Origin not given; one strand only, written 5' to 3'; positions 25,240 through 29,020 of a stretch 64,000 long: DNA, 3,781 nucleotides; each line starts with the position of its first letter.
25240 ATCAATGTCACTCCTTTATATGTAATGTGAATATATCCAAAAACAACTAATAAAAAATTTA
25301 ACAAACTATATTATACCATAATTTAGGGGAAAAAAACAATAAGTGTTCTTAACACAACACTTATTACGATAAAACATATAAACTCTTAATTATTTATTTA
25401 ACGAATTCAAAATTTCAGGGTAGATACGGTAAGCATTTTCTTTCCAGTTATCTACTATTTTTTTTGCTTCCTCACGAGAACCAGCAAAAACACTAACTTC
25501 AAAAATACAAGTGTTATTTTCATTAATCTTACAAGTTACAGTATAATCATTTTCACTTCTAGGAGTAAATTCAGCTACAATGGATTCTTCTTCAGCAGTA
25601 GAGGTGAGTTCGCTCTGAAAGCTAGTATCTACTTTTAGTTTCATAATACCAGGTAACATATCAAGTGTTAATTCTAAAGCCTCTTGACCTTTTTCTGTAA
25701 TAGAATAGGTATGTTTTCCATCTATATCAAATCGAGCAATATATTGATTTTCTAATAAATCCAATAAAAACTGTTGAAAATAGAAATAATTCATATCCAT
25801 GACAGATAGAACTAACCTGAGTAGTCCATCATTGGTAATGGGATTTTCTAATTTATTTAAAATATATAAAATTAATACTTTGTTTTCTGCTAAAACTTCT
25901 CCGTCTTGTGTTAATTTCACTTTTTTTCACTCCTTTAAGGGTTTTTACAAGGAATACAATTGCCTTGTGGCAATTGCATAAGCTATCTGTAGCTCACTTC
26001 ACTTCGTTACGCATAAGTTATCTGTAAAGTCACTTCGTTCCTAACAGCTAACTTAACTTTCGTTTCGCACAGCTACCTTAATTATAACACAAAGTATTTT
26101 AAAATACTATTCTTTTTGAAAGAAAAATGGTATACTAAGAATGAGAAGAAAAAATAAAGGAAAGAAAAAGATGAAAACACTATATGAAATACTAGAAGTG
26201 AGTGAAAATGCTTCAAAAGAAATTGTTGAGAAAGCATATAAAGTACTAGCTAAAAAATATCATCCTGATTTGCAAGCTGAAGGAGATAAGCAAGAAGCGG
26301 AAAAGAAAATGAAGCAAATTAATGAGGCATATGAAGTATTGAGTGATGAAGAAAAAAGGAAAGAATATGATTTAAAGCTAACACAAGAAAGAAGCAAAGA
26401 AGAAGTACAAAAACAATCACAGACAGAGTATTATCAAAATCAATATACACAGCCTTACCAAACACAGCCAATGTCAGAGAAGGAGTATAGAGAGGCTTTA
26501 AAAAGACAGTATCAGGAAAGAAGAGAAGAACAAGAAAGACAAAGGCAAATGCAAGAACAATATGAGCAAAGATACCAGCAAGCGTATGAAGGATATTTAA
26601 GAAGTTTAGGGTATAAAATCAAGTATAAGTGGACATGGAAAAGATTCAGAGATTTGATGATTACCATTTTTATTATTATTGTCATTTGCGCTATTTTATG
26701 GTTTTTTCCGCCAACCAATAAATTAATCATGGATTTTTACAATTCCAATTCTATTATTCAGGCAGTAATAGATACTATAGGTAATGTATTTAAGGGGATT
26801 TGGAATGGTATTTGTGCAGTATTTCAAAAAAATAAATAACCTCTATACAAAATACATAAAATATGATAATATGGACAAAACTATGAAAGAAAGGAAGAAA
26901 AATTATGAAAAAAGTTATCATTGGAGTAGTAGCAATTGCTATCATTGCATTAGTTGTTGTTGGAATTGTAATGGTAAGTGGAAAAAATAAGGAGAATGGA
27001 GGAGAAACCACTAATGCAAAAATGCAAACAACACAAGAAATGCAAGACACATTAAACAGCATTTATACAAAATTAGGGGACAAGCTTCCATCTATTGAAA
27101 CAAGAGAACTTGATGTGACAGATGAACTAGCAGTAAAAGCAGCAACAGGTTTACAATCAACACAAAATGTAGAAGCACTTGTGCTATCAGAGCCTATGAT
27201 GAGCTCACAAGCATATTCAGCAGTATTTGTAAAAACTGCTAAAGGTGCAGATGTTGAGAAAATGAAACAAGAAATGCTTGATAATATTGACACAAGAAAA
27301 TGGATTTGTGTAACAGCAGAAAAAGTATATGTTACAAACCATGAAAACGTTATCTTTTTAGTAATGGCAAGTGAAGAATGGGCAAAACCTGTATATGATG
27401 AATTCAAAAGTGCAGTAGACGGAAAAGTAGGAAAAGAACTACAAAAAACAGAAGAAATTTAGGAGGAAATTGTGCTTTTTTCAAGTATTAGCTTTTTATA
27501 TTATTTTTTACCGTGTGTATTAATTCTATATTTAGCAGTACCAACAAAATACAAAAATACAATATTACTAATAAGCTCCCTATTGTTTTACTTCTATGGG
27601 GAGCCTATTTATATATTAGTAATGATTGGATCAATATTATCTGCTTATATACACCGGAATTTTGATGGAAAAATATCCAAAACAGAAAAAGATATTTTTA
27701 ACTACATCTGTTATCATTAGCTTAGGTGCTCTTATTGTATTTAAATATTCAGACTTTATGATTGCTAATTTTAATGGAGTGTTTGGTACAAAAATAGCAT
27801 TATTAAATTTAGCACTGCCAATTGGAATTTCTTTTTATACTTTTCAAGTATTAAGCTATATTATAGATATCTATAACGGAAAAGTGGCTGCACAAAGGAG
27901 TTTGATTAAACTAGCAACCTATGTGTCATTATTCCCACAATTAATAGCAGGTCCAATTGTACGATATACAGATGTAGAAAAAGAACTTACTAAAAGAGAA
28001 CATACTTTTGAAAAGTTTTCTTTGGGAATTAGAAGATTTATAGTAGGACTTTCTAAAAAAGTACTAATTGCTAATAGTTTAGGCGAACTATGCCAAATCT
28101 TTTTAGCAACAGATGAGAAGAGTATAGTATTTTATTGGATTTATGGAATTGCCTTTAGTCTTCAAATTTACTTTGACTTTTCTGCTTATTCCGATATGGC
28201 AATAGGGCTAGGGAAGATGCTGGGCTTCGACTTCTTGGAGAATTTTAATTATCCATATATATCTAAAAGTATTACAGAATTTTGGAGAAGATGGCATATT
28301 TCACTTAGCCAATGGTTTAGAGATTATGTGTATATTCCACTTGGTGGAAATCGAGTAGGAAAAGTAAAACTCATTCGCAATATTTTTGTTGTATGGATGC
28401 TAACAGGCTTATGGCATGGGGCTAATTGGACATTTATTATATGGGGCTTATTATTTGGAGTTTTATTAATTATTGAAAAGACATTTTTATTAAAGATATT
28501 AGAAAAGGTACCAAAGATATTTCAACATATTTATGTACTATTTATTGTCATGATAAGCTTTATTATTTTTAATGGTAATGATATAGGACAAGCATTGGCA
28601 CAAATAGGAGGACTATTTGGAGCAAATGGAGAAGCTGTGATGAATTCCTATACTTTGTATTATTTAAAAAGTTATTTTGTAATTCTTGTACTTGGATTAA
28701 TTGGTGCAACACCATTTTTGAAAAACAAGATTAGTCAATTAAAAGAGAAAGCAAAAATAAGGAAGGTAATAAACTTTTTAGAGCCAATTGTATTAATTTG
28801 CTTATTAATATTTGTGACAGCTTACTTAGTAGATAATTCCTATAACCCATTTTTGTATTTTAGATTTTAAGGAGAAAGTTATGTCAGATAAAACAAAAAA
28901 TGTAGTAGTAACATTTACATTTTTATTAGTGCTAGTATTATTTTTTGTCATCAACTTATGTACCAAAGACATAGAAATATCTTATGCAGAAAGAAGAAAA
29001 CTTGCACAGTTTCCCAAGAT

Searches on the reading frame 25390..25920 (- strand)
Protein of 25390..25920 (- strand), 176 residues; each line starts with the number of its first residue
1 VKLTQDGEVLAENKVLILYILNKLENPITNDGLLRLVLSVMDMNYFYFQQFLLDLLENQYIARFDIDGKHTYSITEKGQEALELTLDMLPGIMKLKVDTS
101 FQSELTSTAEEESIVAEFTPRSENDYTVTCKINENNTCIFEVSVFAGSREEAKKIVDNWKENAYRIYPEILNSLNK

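Call 60: search_protein_families(library=pfam, proteins=[window:25390-25920:-], max_evalue=0.0001)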
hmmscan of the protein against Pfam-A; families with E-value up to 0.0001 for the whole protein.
window:25390-25920:- (176 aa): 2 families
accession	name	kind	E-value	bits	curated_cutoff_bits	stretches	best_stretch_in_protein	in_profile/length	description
PF14277.12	DUF4364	-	1.7e-42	145.4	26.9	1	13-174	1-162/162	Domain of unknown function (DUF4364)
PF14947.12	HTH_45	-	3.1e-05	24.3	25.5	1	41-84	29-68/77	Winged helix-turn-helix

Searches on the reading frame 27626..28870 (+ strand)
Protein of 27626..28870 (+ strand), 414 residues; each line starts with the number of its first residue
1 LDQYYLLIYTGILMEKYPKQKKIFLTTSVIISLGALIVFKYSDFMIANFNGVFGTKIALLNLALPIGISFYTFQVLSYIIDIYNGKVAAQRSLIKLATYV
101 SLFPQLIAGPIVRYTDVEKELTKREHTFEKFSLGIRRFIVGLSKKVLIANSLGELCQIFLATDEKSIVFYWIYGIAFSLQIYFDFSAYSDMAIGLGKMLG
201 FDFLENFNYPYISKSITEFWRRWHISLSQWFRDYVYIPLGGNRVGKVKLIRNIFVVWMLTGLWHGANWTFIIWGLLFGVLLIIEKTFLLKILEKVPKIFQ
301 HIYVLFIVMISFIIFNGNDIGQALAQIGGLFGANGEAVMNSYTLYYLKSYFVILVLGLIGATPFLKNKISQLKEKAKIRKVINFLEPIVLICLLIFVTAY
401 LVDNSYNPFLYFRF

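Call 60: search_protein_families(library=pfam, proteins=[window:27626-28870:+], max_evalue=0.0001)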
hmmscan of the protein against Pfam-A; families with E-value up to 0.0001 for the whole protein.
window:27626-28870:+ (414 aa): 1 family
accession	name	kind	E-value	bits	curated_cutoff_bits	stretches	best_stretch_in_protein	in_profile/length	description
PF03062.24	MBOAT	-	1.8e-31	110.1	27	1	92-288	80-298/337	MBOAT, membrane-bound O-acyltransferase family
